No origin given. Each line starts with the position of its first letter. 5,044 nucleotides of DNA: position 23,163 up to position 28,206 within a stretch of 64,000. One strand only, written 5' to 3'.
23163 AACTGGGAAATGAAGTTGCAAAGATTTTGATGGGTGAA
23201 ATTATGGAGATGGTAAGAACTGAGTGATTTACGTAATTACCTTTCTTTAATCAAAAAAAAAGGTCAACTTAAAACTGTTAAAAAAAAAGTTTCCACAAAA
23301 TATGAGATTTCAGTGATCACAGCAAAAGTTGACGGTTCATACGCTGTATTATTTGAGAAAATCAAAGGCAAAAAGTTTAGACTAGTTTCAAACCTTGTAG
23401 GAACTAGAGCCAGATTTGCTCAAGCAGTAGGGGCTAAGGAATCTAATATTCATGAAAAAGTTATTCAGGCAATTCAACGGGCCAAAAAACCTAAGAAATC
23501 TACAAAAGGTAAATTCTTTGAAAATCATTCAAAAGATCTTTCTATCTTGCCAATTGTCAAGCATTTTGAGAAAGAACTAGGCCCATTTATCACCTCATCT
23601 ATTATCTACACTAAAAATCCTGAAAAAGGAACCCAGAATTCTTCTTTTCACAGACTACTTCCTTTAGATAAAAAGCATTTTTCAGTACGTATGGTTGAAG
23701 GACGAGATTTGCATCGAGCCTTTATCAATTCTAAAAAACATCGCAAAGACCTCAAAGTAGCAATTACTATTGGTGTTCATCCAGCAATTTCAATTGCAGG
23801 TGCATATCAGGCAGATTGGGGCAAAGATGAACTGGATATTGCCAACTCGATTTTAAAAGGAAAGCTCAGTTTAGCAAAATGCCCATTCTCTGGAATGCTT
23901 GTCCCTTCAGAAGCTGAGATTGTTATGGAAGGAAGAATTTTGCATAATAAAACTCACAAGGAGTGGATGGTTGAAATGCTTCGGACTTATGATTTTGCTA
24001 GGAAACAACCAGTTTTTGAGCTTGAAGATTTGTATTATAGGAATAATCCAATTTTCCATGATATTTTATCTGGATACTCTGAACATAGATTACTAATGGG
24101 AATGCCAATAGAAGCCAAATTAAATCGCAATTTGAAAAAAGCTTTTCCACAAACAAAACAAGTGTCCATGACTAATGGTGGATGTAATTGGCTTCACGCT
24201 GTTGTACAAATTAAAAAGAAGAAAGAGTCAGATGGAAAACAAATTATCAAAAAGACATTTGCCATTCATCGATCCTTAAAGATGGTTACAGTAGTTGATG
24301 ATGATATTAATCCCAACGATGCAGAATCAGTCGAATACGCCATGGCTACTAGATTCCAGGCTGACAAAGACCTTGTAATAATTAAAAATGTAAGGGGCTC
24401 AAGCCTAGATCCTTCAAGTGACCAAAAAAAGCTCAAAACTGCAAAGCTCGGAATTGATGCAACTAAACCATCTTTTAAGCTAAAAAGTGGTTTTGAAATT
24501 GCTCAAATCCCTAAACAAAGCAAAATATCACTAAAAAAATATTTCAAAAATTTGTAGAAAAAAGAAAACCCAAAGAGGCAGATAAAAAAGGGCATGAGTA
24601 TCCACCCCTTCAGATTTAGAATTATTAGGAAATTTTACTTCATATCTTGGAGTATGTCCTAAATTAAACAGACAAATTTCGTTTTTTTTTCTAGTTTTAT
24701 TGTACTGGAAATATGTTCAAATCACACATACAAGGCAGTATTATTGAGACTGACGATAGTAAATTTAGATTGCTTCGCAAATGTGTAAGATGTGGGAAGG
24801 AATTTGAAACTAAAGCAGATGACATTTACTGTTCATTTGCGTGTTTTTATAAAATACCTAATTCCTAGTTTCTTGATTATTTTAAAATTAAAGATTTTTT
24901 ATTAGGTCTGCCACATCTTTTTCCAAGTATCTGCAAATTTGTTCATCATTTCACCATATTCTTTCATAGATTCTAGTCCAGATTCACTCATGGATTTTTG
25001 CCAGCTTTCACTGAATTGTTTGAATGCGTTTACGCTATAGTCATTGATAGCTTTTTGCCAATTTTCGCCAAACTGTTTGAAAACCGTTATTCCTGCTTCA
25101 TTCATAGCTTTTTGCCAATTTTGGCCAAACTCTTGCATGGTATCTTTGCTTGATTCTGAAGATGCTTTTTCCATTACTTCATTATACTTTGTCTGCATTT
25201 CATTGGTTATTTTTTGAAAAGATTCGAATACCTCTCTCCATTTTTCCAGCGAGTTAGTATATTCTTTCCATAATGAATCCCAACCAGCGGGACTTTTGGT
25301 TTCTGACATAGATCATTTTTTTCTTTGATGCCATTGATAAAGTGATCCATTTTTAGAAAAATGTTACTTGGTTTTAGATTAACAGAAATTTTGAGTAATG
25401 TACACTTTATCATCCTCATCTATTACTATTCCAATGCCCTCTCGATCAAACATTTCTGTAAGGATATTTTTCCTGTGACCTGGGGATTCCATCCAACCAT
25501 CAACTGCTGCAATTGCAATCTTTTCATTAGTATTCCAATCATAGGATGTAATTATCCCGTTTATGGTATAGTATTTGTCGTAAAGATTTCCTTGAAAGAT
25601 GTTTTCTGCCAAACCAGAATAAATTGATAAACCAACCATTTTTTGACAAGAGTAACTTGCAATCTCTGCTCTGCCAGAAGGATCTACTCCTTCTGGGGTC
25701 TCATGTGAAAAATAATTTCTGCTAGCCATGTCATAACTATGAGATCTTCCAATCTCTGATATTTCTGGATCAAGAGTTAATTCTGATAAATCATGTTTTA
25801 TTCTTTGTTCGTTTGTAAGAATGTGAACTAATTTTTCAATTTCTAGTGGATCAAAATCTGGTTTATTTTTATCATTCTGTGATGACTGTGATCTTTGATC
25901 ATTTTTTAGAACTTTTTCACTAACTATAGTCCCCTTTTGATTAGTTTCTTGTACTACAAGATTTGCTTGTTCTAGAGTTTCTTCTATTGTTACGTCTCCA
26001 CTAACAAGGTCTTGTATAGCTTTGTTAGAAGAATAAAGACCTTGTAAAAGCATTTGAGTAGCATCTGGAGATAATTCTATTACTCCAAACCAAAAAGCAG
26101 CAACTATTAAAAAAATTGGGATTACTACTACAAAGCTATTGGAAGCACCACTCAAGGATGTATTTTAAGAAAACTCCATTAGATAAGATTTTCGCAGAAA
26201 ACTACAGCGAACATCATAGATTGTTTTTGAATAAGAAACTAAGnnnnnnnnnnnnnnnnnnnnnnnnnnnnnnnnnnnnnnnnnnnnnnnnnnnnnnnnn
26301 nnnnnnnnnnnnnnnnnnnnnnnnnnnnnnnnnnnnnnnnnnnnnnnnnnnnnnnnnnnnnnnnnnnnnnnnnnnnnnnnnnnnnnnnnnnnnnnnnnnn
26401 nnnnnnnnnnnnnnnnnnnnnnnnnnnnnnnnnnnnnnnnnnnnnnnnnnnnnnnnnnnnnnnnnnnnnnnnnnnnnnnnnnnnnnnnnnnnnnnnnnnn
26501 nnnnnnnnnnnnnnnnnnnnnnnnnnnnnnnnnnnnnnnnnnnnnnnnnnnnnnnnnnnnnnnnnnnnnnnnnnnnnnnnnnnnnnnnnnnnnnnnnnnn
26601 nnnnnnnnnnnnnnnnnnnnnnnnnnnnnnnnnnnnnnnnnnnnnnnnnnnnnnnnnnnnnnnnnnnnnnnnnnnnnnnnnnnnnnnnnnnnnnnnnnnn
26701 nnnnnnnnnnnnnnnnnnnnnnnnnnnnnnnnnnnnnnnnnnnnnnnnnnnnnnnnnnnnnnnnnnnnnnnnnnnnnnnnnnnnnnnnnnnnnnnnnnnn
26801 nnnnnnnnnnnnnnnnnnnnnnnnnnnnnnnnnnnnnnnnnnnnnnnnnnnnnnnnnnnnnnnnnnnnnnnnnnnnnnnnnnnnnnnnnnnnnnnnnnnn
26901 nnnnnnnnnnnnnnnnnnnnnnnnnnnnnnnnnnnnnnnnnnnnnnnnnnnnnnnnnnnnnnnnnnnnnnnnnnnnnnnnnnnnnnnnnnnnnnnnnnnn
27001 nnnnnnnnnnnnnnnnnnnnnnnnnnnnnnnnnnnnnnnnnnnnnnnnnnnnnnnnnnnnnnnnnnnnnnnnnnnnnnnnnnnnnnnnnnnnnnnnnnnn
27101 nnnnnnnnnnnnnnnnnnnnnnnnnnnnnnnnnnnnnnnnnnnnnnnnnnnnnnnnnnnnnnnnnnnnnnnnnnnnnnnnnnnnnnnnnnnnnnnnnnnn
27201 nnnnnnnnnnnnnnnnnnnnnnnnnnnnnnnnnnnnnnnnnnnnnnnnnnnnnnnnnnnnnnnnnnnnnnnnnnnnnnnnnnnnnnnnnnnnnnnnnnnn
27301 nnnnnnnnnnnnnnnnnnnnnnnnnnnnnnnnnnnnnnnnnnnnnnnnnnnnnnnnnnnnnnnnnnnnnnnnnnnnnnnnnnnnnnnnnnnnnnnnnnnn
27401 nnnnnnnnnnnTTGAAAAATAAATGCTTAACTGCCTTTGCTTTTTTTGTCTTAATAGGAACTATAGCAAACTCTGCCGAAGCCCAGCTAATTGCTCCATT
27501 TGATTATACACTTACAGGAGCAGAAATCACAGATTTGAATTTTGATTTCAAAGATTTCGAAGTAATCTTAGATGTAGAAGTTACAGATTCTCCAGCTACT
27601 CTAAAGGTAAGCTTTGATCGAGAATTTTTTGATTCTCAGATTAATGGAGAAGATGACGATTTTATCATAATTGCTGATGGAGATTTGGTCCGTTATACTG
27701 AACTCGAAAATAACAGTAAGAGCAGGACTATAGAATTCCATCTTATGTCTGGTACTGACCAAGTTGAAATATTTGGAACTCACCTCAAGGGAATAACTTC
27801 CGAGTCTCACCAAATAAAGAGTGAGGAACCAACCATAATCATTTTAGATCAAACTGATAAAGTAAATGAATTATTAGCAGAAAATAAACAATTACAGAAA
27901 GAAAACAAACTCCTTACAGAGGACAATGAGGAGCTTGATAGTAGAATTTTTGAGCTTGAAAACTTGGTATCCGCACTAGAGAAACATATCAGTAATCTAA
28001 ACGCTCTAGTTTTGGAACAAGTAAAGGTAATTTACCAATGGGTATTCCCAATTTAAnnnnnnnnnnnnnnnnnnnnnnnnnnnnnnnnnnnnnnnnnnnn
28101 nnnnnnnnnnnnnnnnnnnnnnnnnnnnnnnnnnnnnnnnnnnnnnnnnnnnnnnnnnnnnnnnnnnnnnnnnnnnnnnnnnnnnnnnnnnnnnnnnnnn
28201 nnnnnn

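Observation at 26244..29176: Two homologous ~110-nt hairpin-bearing elements with a perfect 24-bp core, in inverted orientation, bracket a 2.7-kb five-gene cassette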

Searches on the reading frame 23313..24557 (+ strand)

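Call 10: search_protein_families(library=pfam, max_evalue=0.01, proteins=[window:23313-24557:+])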
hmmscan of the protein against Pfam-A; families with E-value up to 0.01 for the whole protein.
window:23313-24557:+ (414 aa): 3 families
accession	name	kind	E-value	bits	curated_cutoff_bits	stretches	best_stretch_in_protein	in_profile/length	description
PF01977.22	UbiD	-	1.2e-48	165.4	23.3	1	68-254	15-204/206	3-octaprenyl-4-hydroxybenzoate carboxy-lyase Rift-related domain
PF20696.2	UbiD_C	-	3e-34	118.2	24.2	1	260-383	2-127/127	3-octaprenyl-4-hydroxybenzoate carboxy-lyase C-terminal domain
PF20695.2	UbiD_N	-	2.2e-10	40.9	24.3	1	2-54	26-78/78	3-octaprenyl-4-hydroxybenzoate carboxy-lyase N-terminal domain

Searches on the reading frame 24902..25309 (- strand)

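Call 10: search_protein_families(library=pfam, max_evalue=0.01, proteins=[window:24902-25309:-])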
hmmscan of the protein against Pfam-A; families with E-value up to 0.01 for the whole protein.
window:24902-25309:- (135 aa): 2 families
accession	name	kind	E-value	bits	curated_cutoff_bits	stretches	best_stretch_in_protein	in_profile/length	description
PF07700.20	HNOB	-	0.0057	17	25.5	0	12-83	19-91/163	Haem-NO-binding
PF19060.5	DVNP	-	0.0089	16.9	25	0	38-79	25-62/77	DVNP family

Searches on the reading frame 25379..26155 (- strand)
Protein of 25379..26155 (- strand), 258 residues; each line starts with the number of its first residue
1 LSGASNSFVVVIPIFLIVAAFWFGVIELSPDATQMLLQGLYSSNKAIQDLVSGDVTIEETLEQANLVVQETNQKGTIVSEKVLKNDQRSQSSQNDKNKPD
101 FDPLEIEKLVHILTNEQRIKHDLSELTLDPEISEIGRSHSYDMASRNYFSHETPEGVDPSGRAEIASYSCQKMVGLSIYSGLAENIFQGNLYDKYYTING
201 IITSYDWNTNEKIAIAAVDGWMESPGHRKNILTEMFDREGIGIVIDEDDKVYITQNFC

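Call 10: search_protein_families(library=pfam, max_evalue=0.01, proteins=[window:25379-26155:-])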
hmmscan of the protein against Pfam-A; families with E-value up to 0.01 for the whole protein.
window:25379-26155:- (258 aa): 1 family
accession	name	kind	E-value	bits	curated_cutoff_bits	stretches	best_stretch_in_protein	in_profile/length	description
PF00188.32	CAP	-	8.4e-15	56.1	21.1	1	113-257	3-117/117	Cysteine-rich secretory protein family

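Call 13: list_cluster_members(proteins=[window:25379-26155:-, window:26431-26598:+, window:26642-27058:+, window:27412-28056:+, window:28387-29025:+, window:29307-29960:+, window:23313-24557:+, window:30214-30597:-])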
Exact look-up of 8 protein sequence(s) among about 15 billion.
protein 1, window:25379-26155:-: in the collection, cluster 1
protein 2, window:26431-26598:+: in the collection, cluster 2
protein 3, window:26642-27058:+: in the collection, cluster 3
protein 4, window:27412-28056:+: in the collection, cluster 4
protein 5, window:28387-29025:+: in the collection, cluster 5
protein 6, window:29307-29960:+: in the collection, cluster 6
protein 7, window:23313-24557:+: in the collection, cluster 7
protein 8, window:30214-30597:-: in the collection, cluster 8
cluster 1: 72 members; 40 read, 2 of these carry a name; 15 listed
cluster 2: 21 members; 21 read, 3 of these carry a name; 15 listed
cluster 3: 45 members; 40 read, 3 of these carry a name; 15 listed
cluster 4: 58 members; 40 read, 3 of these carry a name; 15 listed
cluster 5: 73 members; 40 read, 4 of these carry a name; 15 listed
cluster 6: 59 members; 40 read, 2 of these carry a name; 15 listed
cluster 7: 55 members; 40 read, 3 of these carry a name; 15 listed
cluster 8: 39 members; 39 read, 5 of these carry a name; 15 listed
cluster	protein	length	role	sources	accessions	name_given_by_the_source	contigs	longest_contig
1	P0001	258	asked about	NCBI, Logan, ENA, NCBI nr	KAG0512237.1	MAG: hypothetical protein NPMRD1_10051 [Nitrosopumilales archaeon]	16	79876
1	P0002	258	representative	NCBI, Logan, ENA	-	-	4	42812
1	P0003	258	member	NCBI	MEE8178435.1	MAG: CAP domain-containing protein [Nitrosopumilaceae archaeon]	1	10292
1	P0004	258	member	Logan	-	-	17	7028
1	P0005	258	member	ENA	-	-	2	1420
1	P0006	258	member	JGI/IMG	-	-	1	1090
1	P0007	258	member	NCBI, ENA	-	-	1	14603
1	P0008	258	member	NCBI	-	-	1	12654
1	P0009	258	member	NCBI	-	-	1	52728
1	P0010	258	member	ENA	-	-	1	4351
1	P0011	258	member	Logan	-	-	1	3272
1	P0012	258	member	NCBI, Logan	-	-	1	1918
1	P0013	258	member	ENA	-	-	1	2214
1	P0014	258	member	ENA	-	-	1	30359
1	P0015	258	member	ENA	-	-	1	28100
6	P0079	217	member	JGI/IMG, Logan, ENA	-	-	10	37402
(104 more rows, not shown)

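Call 17: find_encoding_contigs(protein=P0079, flank=5000, max_places=6)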
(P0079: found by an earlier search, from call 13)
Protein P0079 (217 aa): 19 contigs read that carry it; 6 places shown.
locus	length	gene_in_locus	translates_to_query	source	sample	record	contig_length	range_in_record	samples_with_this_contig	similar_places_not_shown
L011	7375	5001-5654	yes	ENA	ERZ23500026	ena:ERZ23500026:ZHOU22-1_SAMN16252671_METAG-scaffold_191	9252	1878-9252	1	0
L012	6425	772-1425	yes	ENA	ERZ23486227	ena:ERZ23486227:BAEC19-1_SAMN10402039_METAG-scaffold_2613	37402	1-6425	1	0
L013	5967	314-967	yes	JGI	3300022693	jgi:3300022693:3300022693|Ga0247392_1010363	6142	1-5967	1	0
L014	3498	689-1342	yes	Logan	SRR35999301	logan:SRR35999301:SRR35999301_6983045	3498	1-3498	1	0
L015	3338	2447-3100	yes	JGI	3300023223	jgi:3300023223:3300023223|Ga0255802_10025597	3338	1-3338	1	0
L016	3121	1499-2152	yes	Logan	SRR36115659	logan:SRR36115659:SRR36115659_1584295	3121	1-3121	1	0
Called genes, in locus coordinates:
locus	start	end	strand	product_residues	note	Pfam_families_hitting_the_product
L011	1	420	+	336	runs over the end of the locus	PF01977:UbiD, PF20696:UbiD_C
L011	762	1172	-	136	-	-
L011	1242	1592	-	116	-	PF00188:CAP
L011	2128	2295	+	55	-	-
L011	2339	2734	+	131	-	-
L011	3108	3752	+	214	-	-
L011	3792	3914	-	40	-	-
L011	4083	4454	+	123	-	-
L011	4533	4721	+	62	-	-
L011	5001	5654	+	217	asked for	PF00211:Guanylate_cyc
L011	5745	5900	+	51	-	-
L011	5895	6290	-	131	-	PF00072:Response_reg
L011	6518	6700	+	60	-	-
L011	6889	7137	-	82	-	-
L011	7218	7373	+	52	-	?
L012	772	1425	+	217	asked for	PF00211:Guanylate_cyc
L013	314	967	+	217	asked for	PF00211:Guanylate_cyc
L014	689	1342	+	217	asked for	PF00211:Guanylate_cyc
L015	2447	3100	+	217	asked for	PF00211:Guanylate_cyc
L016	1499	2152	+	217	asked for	PF00211:Guanylate_cyc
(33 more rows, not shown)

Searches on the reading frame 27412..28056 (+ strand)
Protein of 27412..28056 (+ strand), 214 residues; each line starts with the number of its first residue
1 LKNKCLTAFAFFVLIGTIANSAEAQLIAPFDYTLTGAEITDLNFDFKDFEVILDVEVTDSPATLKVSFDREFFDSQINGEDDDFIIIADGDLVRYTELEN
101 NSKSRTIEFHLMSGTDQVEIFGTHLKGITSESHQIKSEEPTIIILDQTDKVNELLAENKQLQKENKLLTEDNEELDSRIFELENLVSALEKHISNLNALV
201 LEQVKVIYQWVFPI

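Call 10: search_protein_families(library=pfam, max_evalue=0.01, proteins=[window:27412-28056:+])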
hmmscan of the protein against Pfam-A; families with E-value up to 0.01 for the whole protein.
window:27412-28056:+ (214 aa): 3 families
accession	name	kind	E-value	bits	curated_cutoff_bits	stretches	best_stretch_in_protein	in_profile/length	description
PF21924.1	XRCC4_CC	-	0.0014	19.1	27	1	148-202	15-69/78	XRCC4 coiled-coil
PF23991.1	DUF7310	-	0.0027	18.6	40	1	146-198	14-65/83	Coiled-coil region of unknown function (DUF7310)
PF04977.20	DivIC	-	0.0042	17.3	28.9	1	142-191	10-59/80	Septum formation initiator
